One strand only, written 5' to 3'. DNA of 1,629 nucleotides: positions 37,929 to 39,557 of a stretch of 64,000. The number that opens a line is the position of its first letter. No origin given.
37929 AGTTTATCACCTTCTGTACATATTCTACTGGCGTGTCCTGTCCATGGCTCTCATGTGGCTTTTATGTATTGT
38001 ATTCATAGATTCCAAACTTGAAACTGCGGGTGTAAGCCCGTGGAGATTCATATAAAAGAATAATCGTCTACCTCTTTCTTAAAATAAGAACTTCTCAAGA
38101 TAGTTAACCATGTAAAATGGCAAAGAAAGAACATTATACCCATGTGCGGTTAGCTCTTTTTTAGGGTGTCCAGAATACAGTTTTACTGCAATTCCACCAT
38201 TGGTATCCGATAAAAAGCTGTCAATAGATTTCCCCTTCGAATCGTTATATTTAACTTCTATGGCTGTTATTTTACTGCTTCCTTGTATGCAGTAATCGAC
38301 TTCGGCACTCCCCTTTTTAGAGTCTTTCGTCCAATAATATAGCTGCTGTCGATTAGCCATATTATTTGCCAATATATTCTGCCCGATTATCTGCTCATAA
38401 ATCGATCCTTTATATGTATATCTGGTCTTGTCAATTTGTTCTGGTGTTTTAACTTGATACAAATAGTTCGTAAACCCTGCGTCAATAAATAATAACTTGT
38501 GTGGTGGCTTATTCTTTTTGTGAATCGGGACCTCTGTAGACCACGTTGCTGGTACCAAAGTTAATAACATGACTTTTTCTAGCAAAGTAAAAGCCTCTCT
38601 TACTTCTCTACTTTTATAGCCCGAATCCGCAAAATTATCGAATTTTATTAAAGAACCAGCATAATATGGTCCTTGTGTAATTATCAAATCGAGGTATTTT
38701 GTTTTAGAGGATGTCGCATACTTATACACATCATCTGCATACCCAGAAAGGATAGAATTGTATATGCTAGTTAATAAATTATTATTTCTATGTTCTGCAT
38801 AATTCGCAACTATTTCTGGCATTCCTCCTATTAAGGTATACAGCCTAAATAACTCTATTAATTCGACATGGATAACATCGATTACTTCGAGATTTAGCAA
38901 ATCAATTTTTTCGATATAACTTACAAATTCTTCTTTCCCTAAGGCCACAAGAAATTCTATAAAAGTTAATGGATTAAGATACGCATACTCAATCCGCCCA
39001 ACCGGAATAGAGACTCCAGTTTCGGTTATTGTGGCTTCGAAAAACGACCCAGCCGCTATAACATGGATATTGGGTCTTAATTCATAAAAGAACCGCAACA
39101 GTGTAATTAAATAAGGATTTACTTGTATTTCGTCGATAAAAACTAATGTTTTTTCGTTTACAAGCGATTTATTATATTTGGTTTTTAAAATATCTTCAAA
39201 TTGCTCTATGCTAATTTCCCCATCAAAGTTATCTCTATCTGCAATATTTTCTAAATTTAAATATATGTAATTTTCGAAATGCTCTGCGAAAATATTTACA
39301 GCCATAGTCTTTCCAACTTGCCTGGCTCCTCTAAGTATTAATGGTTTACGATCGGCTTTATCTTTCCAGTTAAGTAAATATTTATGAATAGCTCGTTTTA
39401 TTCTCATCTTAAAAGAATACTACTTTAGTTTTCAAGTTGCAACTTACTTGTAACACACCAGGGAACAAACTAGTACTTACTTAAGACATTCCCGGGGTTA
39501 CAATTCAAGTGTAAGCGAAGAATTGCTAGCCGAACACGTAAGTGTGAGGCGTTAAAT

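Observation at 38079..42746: Accessory island: two tandem DUF4143-type AAA ATPase paralogs immediately next to an AbiE module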

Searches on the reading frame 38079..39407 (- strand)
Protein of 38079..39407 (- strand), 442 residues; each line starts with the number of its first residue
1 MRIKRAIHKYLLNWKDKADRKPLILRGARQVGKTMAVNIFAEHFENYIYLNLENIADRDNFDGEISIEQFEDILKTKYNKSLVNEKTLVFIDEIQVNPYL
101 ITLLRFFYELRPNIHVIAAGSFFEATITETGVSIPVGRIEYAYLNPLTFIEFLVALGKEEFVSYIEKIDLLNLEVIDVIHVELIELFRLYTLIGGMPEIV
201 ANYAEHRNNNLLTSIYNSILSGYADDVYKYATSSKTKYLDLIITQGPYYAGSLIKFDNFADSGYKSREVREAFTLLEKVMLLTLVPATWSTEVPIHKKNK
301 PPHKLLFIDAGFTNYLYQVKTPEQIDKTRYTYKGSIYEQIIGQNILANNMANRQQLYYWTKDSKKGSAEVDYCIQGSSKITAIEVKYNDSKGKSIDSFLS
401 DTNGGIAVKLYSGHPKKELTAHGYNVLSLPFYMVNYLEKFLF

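Call 3: search_protein_families(library=pfam, proteins=[window:38079-39407:-], max_evalue=0.01)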
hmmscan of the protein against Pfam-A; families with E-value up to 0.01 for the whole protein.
window:38079-39407:- (442 aa): 2 families
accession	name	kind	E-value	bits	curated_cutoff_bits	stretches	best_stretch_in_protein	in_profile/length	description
PF13173.12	AAA_14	-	6.8e-22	78.3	27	1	20-153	2-129/129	AAA domain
PF13635.12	DUF4143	-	5.7e-21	75.4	28.1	1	225-388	2-160/160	Domain of unknown function (DUF4143)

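Call 4: search_protein_families(library=padloc, proteins=[window:38079-39407:-], max_evalue=0.01)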
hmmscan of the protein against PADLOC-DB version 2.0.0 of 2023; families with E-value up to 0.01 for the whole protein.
window:38079-39407:- (442 aa): 7 families
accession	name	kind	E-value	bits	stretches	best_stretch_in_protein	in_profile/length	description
PDLC04788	PDC-S01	-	1.1e-134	447.8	1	1-440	1-440/448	-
PDLC04786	PDC-S01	-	1.4e-99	331.8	1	1-439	1-434/439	-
PDLC04792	PDC-S01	-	1.5e-63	213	1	3-439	2-435/452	-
PDLC04789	PDC-S01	-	1e-30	105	1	1-399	1-353/375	-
PDLC04790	PDC-S01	-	2e-24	84.1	1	18-390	25-370/422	-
PDLC04787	PDC-S01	-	1.7e-20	71.3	1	3-391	11-361/412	-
PDLC04791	PDC-S01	-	2.4e-17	60.7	2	225-399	195-364/395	-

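Call 25: find_encoding_contigs(protein=window:38079-39407:-, flank=10000, max_places=6)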
Protein window:38079-39407:- (442 aa): 3 contigs read that carry it; 2 places shown.
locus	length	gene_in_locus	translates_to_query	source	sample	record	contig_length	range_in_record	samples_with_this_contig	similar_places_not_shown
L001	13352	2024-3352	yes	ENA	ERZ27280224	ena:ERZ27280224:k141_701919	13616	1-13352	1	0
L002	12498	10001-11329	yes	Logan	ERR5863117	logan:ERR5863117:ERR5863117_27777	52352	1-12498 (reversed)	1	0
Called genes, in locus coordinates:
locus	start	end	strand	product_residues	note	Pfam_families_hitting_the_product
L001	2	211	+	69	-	?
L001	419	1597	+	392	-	PF01637:ATPase_2 (faint), PF13401:AAA_22 (weak), PF13173:AAA_14, PF13635:DUF4143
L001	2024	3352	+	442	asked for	PF13173:AAA_14, PF13635:DUF4143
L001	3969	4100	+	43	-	-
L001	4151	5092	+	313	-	-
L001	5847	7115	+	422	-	PF00534:Glycos_transf_1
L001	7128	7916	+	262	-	-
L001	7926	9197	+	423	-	-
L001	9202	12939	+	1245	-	-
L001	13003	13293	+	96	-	-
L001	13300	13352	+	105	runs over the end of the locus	?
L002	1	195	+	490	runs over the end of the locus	-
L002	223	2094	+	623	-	PF04932:Wzy_C, PF21033:RMD1-3 (faint), PF07719:TPR_2 (faint)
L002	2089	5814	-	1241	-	PF01841:Transglut_core (weak)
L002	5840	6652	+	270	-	PF10518:TAT_signal (weak)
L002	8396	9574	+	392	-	PF01637:ATPase_2 (faint), PF13401:AAA_22 (weak), PF13173:AAA_14, PF13635:DUF4143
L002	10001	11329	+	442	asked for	PF13173:AAA_14, PF13635:DUF4143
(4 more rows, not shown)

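Call 27: find_homologous_proteins(query=window:38079-39407:-, max_evalue=1e-10)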
Query window:38079-39407:- (442 aa): 7179 proteins with E <= 1e-10 among 8000 candidates; the best 120 are listed.
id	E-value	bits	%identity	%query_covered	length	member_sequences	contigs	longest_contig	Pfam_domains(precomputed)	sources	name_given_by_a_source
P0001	1.3e-277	938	95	100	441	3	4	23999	PF13173.13,PF13635.13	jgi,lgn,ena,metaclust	metaclust:\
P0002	4.6e-117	409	47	99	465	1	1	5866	PF13173.13,PF13635.13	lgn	-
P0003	2.2e-115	404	47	99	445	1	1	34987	PF13173.13,PF13635.13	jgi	jgi:predicted AAA+ superfamily ATPase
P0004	3.6e-115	403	47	99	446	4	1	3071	PF13173.13,PF13635.13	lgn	-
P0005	4.2e-115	403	46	97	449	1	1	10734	PF13173.13,PF13635.13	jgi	jgi:uncharacterized protein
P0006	1.0e-114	402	45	99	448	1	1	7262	PF13173.13,PF13635.13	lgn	-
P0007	1.3e-114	401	45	99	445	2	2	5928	PF13173.13,PF13635.13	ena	-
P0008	1.8e-114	401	47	97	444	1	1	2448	PF13173.13,PF13635.13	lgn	-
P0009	2.6e-114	400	45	99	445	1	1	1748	PF13173.13,PF13635.13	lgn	-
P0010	2.8e-114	400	47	97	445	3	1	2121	PF13173.13,PF13635.13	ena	-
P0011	3.5e-114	400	46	99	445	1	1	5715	PF13173.13,PF13635.13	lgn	-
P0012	3.7e-114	400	45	97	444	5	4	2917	PF13173.13,PF13635.13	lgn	-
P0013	7.9e-114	399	46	98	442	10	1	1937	PF13173.13,PF13635.13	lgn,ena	-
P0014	9.1e-114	399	47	97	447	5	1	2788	PF13173.13,PF13635.13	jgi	jgi:predicted AAA+ superfamily ATPase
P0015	9.3e-114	399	46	97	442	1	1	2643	PF13173.13,PF13635.13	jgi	-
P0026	1.0e-112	395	46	97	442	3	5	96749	PF13173.13,PF13635.13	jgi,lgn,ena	-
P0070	3.6e-109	383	43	99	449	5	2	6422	PF13173.13,PF13635.13,PF01637.25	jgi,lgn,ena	-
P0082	5.8e-108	379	44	98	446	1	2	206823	PF13173.13,PF13635.13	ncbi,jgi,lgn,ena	ncbi:MAG: AAA family ATPase [Patescibacteria group bacterium]|jgi:hypothetical protein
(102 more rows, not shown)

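Call 28: find_encoding_contigs(protein=P0001, flank=10000, max_places=4)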
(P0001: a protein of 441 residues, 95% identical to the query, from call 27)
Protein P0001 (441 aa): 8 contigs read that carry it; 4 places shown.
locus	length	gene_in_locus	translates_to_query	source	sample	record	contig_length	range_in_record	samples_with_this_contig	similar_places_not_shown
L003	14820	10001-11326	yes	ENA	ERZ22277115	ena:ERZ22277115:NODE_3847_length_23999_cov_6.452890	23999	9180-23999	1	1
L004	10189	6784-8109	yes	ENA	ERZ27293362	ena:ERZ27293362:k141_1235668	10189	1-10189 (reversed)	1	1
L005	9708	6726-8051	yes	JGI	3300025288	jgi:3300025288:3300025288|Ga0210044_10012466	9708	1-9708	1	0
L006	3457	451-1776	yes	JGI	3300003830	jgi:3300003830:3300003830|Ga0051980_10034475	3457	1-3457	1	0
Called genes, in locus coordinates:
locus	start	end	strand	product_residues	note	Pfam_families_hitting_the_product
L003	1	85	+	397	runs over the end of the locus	-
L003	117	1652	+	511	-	-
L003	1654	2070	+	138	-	PF03652:RuvX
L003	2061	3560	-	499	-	PF04073:tRNA_edit, PF00768:Peptidase_S11, PF13354:Beta-lactamase2 (faint)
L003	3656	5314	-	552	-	PF01368:DHH, PF02272:DHHA1, PF17768:RecJ_OB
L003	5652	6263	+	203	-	PF08843:AbiEii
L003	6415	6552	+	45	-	-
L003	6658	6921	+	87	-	PF02604:PhdYeFM_antitox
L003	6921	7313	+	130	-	PF01850:PIN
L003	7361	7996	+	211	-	-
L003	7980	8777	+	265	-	PF08843:AbiEii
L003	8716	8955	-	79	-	-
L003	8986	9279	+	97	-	PF04014:MazE_antitoxin (weak)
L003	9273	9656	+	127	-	PF01850:PIN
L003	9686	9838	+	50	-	-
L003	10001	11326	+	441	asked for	PF13173:AAA_14, PF13635:DUF4143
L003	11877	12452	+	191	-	PF01936:NYN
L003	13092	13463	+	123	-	-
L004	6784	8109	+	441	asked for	PF13173:AAA_14, PF13635:DUF4143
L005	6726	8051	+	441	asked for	PF13173:AAA_14, PF13635:DUF4143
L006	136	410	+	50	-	-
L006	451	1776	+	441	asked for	PF13173:AAA_14, PF13635:DUF4143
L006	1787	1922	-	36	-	-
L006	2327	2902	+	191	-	PF01936:NYN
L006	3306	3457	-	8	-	?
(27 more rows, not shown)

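Call 29: find_encoding_contigs(protein=P0026, flank=8000, max_places=3)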
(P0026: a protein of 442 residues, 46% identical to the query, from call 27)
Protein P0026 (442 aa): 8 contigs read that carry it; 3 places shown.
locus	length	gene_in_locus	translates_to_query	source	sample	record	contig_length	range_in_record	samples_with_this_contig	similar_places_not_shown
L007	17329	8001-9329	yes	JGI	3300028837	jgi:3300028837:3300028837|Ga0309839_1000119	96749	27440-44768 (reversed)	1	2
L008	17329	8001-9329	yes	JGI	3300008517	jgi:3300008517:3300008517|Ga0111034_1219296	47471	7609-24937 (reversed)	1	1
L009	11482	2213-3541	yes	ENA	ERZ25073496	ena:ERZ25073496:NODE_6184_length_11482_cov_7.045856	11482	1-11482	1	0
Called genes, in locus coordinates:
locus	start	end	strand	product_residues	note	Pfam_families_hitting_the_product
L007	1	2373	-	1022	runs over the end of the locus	PF13620:CarboxypepD_reg, PF13715:CarbopepD_reg_2, PF25020:TTR_TEN1-4 (weak), PF25183:OMP_b-brl_4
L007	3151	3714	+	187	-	-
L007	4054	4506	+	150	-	-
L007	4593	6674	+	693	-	-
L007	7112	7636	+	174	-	-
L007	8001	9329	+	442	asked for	PF13173:AAA_14, PF13635:DUF4143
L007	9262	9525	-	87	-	-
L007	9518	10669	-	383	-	PF02985:HEAT (faint)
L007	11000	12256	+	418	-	PF07884:VKOR, PF01323:DSBA (weak), PF13098:Thioredoxin_2 (faint), PF13462:Thioredoxin_4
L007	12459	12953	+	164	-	PF00571:CBS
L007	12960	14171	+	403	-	PF00999:Na_H_Exchanger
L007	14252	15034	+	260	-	PF00583:Acetyltransf_1 (weak)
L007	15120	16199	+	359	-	PF04055:Radical_SAM, PF13353:Fer4_12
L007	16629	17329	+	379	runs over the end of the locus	PF25919:BSH_CusB (faint), PF25917:BSH_RND (weak), PF25954:Beta-barrel_RND_2 (weak), PF25990:Beta-barrel_YknX (weak), PF25989:YknX_C (weak)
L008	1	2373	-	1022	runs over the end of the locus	PF13620:CarboxypepD_reg, PF13715:CarbopepD_reg_2, PF25020:TTR_TEN1-4 (weak), PF25183:OMP_b-brl_4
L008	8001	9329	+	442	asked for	PF13173:AAA_14, PF13635:DUF4143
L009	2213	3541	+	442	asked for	PF13173:AAA_14, PF13635:DUF4143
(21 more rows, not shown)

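Call 30: find_encoding_contigs(protein=P0082, flank=8000, max_places=2)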
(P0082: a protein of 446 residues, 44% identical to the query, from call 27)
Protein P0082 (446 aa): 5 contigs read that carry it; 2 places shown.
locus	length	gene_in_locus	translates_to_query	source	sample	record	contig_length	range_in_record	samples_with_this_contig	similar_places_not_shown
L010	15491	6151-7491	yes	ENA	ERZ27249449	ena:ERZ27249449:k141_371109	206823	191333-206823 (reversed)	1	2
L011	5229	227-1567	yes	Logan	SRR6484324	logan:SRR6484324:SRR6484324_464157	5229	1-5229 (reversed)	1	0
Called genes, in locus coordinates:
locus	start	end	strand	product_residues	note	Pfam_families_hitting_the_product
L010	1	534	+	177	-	?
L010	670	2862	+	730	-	PF04932:Wzy_C, PF14559:TPR_19 (faint)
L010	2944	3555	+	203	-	PF13424:TPR_12 (faint)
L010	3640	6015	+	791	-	PF07705:CARDB, PF16656:Pur_ac_phosph_N (faint)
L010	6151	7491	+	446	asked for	PF13173:AAA_14, PF13635:DUF4143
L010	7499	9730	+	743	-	PF04932:Wzy_C, PF13428:TPR_14 (faint), PF07719:TPR_2 (faint), PF13181:TPR_8 (faint), PF14559:TPR_19 (faint), PF12569:NatA_aux_su (faint), PF13431:TPR_17 (faint)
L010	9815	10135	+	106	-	-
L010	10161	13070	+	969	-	PF00561:Abhydrolase_1 (faint), PF01674:Lipase_2, PF02089:Palm_thioest (weak), PF02450:LCAT, PF07819:PGAP1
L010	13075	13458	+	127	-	-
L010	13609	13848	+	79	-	-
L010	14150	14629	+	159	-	PF00583:Acetyltransf_1, PF13673:Acetyltransf_10, PF13508:Acetyltransf_7, PF14542:Acetyltransf_CG, PF08445:FR47 (weak)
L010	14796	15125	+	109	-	-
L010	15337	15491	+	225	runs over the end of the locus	PF01553:Acyltransferase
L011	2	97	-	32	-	?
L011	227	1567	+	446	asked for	PF13173:AAA_14, PF13635:DUF4143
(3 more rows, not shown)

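Call 39: search_solved_structures(query=window:38079-39407:-, max_evalue=1, show_alignments=1)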
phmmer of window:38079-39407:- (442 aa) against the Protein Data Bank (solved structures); distinct sequences matched with E-value up to 1: 2.
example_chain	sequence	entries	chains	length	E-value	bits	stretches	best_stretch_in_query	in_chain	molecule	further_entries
6cod_A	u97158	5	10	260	0.19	13.6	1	125-268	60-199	Alpha-hydroxynitrile lyase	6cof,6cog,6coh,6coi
6cob_A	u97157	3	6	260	0.69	11.8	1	125-268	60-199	Alpha-hydroxynitrile lyase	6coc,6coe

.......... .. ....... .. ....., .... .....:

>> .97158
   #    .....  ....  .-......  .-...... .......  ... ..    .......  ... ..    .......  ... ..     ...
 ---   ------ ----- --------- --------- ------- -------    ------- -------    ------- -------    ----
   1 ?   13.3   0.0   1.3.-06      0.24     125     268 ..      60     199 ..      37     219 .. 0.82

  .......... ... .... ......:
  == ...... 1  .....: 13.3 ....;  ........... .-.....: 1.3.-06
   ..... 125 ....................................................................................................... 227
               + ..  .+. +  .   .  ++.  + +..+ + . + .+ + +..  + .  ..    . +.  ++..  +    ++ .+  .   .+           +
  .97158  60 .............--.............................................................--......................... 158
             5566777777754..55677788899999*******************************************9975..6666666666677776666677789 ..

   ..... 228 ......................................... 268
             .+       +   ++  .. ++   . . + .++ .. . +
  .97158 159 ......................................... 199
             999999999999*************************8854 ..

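Call 43: search_solved_structures(query=A1, max_evalue=1)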
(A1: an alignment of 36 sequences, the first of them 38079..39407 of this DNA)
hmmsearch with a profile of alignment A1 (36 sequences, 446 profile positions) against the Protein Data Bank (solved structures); distinct sequences matched with E-value up to 1: 0.
